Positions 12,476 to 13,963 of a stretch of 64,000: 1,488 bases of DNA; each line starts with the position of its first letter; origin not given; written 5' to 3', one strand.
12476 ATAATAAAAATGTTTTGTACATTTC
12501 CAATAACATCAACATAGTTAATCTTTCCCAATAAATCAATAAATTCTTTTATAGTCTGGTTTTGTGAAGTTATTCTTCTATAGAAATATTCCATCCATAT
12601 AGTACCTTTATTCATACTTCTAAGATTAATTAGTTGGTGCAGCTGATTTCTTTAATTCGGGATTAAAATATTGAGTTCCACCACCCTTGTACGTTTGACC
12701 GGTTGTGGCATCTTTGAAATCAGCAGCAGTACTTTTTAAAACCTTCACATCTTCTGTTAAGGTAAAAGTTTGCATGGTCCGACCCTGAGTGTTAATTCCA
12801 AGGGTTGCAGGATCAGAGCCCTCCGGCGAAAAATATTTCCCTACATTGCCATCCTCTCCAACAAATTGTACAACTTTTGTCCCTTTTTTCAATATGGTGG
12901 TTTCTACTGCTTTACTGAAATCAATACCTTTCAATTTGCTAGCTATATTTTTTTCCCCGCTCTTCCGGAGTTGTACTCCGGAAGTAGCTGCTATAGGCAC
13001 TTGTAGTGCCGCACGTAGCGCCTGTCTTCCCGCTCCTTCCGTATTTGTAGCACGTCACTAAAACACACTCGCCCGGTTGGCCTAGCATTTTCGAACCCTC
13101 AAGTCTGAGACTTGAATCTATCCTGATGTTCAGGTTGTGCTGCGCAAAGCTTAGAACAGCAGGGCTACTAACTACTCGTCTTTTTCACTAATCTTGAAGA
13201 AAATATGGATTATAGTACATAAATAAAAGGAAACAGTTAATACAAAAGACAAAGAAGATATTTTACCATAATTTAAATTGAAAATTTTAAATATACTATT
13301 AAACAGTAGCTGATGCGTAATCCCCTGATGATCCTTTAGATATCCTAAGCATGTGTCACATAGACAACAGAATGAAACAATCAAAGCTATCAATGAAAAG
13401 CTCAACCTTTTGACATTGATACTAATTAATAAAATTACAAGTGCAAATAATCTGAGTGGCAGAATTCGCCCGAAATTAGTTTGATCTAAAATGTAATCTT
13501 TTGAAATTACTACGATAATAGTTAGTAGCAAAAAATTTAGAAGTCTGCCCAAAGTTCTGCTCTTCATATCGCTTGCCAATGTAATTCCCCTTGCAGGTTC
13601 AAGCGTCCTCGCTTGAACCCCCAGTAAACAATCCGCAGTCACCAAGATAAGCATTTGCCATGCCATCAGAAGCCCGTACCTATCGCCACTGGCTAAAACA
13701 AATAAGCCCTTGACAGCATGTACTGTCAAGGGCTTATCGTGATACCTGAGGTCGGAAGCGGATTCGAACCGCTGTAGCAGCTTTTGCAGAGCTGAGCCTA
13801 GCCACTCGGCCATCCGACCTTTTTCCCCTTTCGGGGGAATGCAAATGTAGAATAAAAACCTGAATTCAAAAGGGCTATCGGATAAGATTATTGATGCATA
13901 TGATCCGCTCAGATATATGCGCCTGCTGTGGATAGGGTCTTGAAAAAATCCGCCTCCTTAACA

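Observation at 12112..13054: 800-bp toxin/immunity-like cassette bracketed by a perfect 23-bp direct repeat inside a hairpin repeat element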

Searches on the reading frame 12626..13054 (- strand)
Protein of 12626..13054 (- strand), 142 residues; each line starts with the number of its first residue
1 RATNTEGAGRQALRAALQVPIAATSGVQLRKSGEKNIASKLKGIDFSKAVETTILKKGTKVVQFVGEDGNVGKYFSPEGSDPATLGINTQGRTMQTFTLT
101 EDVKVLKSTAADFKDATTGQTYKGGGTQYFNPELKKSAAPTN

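Call 7: search_protein_families(library=pfam, proteins=[window:12626-13054:-], max_evalue=1)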
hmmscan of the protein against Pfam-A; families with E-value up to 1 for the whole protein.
window:12626-13054:- (142 aa): 2 families
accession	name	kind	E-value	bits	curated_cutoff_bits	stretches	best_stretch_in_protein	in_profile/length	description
PF15538.12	Ntox46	-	2.9e-08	34.3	25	1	37-130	42-150/157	Bacterial toxin 46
PF14021.12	TNT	-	0.0073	17.2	27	1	55-132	2-72/88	Tuberculosis necrotizing toxin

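Call 23: find_homologous_proteins(query=window:12626-13054:-, max_evalue=0.001)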
Query window:12626-13054:- (142 aa): 3 proteins with E <= 0.001 among 39 candidates.
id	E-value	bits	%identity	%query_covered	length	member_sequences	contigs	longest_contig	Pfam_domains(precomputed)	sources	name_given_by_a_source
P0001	9.5e-27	112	57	79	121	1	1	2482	PF15538.13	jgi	jgi:hypothetical protein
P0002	5.7e-20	90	52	68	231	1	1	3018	PF15538.13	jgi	jgi:hypothetical protein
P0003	8.0e-17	80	49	65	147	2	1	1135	PF15538.13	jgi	jgi:hypothetical protein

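Call 28: find_encoding_contigs(protein=P0001, flank=5000)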
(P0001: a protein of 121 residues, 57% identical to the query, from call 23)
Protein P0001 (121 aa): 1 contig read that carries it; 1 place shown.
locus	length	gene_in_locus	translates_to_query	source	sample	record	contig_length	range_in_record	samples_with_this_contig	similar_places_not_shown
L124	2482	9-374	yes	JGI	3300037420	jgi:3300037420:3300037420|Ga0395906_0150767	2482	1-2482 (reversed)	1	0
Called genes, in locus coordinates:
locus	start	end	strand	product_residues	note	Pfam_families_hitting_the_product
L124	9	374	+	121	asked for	PF15538:Ntox46 (weak)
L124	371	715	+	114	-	-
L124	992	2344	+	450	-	-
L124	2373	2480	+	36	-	?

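Call 29: find_encoding_contigs(protein=P0002, flank=5000)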
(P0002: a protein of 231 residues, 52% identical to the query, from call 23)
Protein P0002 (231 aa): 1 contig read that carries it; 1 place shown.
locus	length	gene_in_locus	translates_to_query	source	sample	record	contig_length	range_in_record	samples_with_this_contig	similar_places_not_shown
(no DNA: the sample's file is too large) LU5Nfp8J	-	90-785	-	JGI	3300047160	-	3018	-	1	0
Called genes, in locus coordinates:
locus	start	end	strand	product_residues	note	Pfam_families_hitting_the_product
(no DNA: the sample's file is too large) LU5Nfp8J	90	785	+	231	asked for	PF15538:Ntox46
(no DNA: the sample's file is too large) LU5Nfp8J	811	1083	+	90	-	PF18660:Tsi6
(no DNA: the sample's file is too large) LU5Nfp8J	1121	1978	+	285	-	PF01144:CoA_trans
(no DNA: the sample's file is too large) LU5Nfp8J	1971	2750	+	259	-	PF01144:CoA_trans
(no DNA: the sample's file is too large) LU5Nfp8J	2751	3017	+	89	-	?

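Call 30: search_solved_structures(query=window:12626-13054:-, max_evalue=1, show_alignments=2)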
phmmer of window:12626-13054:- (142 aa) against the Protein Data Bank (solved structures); distinct sequences matched with E-value up to 1: 3.
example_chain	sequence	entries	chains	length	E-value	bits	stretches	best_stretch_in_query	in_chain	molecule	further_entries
4zv0_A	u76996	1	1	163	0.00012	25.8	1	38-133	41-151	antibacterial effector secreted protein (type VI secretion system)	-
4zv4_C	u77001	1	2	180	0.00017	25.2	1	38-133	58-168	Tse6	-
3ere_D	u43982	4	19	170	0.17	15.5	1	11-87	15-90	Arginine repressor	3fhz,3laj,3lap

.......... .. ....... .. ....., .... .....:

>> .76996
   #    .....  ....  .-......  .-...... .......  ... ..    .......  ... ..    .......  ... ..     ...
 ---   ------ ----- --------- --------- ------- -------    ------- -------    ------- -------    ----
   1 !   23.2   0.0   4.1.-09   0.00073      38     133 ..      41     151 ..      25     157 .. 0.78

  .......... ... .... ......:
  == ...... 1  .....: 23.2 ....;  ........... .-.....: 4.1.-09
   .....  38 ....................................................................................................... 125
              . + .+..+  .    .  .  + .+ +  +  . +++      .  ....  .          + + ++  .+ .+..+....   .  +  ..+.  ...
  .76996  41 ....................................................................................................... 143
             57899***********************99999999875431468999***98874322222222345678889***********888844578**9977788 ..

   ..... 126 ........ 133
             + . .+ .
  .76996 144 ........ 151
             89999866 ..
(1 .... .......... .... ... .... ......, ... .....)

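Call 38: search_protein_representatives(alignment_id=A1)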
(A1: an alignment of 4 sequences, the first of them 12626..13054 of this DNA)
Query: 4 sequences, 144 profile positions. Proteins with E-value up to 0.001 (for the whole library): 1319; up to 1e-10: 757; up to 1e-30: 81. The best 150 are listed.
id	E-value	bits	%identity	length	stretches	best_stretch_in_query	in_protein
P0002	6.7e-64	230.4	-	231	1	2-143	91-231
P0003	7.5e-56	204.3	-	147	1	16-144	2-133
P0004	1.1e-51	190.8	-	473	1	6-141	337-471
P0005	2.6e-50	186.3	-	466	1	6-143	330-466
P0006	4.5e-50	185.6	-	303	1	8-142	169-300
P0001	1.0e-49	184.4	-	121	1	15-143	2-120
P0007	2.3e-48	180.0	-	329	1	14-143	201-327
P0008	2.1e-45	170.4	-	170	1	9-143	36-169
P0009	2.2e-43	163.9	-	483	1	10-143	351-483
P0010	1.7e-42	161.0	-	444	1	3-141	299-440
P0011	8.8e-41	155.4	-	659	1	18-144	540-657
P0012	1.0e-39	152.0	-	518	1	11-141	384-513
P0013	4.6e-38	146.6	-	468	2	11-136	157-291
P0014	5.0e-38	146.5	-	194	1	20-138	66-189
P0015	5.3e-38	146.4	-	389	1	8-142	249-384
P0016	6.1e-38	146.2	-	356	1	7-143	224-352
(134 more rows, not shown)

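Call 57: search_protein_families(library=ncbifam, proteins=[window:12626-13054:-], max_evalue=0.1)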
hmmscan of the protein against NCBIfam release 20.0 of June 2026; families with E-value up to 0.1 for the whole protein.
window:12626-13054:- (142 aa): 0 families

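Call 58: search_protein_families(library=padloc, proteins=[window:12626-13054:-], max_evalue=0.1)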
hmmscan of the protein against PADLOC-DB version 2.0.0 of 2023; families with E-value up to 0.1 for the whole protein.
window:12626-13054:- (142 aa): 0 families

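Call 59: search_protein_families(library=pfam, proteins=[P0006, P0007, P0016, P0004], max_evalue=0.01)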
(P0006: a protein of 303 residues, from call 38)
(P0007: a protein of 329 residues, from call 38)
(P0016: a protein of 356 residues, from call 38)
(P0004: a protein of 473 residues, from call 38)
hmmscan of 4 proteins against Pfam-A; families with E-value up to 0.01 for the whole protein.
P0006 (303 aa): 1 family
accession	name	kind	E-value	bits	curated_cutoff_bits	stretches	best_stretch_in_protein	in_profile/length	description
PF15538.12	Ntox46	-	5.7e-07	30.1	25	1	185-288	28-148/157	Bacterial toxin 46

P0007 (329 aa): 1 family
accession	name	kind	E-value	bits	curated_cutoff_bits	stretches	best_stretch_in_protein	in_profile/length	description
PF15538.12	Ntox46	-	2.5e-06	28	25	1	220-316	39-150/157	Bacterial toxin 46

P0016 (356 aa): 2 families
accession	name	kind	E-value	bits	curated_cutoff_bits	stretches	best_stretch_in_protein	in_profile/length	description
PF14021.12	TNT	-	1.4e-06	29.1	27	1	270-343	1-72/88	Tuberculosis necrotizing toxin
PF15538.12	Ntox46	-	0.00036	21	25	1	241-309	28-99/157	Bacterial toxin 46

P0004 (473 aa): 4 families
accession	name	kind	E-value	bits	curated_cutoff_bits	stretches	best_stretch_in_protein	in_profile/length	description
PF15538.12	Ntox46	-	3.2e-18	66.6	25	1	351-467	24-154/157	Bacterial toxin 46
PF01471.23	PG_binding_1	-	3.8e-13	49.8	23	1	80-135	1-54/57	Putative peptidoglycan binding domain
PF09374.15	PG_binding_3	-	0.0001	22.9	24.6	1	84-123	3-40/76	Predicted Peptidoglycan domain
PF14021.12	TNT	-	0.00034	21.4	27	1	386-456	1-70/88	Tuberculosis necrotizing toxin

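Call 87: predict_structure(alignment_id=A2)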
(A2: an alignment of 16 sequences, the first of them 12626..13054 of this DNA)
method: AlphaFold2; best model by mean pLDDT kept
length: 142 residues; sequences in the alignment: 16
mean_pLDDT: 82.5   pTM: 0.71
mean pLDDT of the five models: 82.5, 82.5, 80.4, 79.8, 78.2
residues with pLDDT >= 90: 88; 70-90: 19; 50-70: 16; < 50: 19
segments of 3 or more residues with pLDDT < 50: 1-7, 9-20
pLDDT, mean of each block of 10 residues (from residue 1): 44 44 53 69 91 97 93 95 94 96 97 93 96 92 85
secondary structure, 60 per line:
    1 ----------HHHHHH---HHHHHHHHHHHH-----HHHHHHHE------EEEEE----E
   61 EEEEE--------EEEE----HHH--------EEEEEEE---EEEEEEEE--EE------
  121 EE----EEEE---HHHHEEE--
elements in order: H11-16 H20-31 H37-43 E51-55 E60-65 E74-77 E93-99 E103-110 E127-130 H134-137 E138-140

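Call 91: fold_search(model_id=the predicted structure, library=pdb)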
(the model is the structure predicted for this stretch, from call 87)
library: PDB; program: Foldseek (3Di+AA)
matches with E <= 10: 310; with E <= 0.001: 17
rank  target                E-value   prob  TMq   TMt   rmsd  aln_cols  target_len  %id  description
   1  4zv4_D                1.0e-08  1.00  0.67  0.59   3.5       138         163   27  Structure of Tse6 in complex with EF-Tu (released 2015-11-11)
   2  4zv0_A                1.3e-08  1.00  0.64  0.66   4.0       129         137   25  Structure of Tse6 in complex with Tsi6 (released 2015-11-11)
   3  4zv4_C                3.5e-08  1.00  0.61  0.54   3.4       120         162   28  Structure of Tse6 in complex with EF-Tu (released 2015-11-11)
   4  8pmr_C                2.7e-05  1.00  0.50  0.35   3.1       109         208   15  NADase from Aspergillus fumigatus with mutated calcium binding motif (D219A/E220A) (released 2023-11-15)
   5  8pms_C                4.1e-05  1.00  0.47  0.36   4.1       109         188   16  NADase from Aspergillus fumigatus with replaced C-terminus from Neurospora crassa (released 2023-11-15)
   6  6yge_A                4.3e-05  1.00  0.51  0.36   2.8       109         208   14  NADase from Aspergillus fumigatus (released 2020-12-23)
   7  6ygf_A                5.4e-05  1.00  0.52  0.36   2.8       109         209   14  NADase from Aspergillus fumigatus with trapped reaction products (released 2020-12-23)
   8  6ygf_B                5.4e-05  1.00  0.51  0.36   2.8       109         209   14  NADase from Aspergillus fumigatus with trapped reaction products (released 2020-12-23)
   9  8pmr_B                6.4e-05  1.00  0.51  0.36   2.8       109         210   14  NADase from Aspergillus fumigatus with mutated calcium binding motif (D219A/E220A) (released 2023-11-15)
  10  8r15_A                1.1e-04  1.00  0.49  0.36   3.4       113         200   16  Crystal structure of Fusarium oxysporum NADase I (released 2024-07-03)
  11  6xtd_A                1.4e-04  1.00  0.47  0.50   4.5       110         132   18  Rhs1-CT in complex with cognate immunity protein RhsI1 (released 2021-07-28)
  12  6yge_B                1.4e-04  1.00  0.51  0.36   2.8       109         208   14  NADase from Aspergillus fumigatus (released 2020-12-23)
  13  8pmr_D                1.4e-04  1.00  0.46  0.33   4.2       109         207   16  NADase from Aspergillus fumigatus with mutated calcium binding motif (D219A/E220A) (released 2023-11-15)
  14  8pms_A                1.7e-04  1.00  0.47  0.37   4.0       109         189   15  NADase from Aspergillus fumigatus with replaced C-terminus from Neurospora crassa (released 2023-11-15)
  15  6ygg_B                2.0e-04  1.00  0.52  0.36   2.7       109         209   14  NADase from Aspergillus fumigatus complexed with a substrate anologue (released 2020-12-23)
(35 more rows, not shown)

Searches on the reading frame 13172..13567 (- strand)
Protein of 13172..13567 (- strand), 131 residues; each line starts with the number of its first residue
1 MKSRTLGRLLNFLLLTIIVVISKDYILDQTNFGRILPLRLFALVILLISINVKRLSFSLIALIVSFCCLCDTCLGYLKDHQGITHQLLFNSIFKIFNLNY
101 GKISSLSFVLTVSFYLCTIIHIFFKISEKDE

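Call 57: search_protein_families(library=ncbifam, proteins=[window:13172-13567:-], max_evalue=0.1)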
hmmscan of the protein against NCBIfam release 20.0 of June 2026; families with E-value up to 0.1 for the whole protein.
window:13172-13567:- (131 aa): 0 families

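Call 58: search_protein_families(library=padloc, proteins=[window:13172-13567:-], max_evalue=0.1)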
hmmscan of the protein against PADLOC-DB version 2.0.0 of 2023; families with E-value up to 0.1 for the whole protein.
window:13172-13567:- (131 aa): 0 families

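Call 59: search_protein_families(library=pfam, proteins=[window:13172-13567:-], max_evalue=0.01)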
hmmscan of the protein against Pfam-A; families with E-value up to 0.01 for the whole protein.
window:13172-13567:- (131 aa): 0 families

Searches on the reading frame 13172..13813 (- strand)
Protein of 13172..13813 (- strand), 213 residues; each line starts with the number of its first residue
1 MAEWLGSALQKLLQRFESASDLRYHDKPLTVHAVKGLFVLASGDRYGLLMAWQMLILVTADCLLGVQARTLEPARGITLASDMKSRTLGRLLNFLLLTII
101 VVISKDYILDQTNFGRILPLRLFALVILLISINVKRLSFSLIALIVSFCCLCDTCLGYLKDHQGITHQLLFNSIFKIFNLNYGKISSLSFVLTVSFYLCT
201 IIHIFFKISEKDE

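Call 7: search_protein_families(library=pfam, proteins=[window:13172-13813:-], max_evalue=1)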
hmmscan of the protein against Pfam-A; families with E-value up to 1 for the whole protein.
window:13172-13813:- (213 aa): 1 family
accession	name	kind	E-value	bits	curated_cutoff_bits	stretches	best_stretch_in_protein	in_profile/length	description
PF20968.2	MASE8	-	0.67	10.6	26.2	1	106-206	3-108/154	MASE8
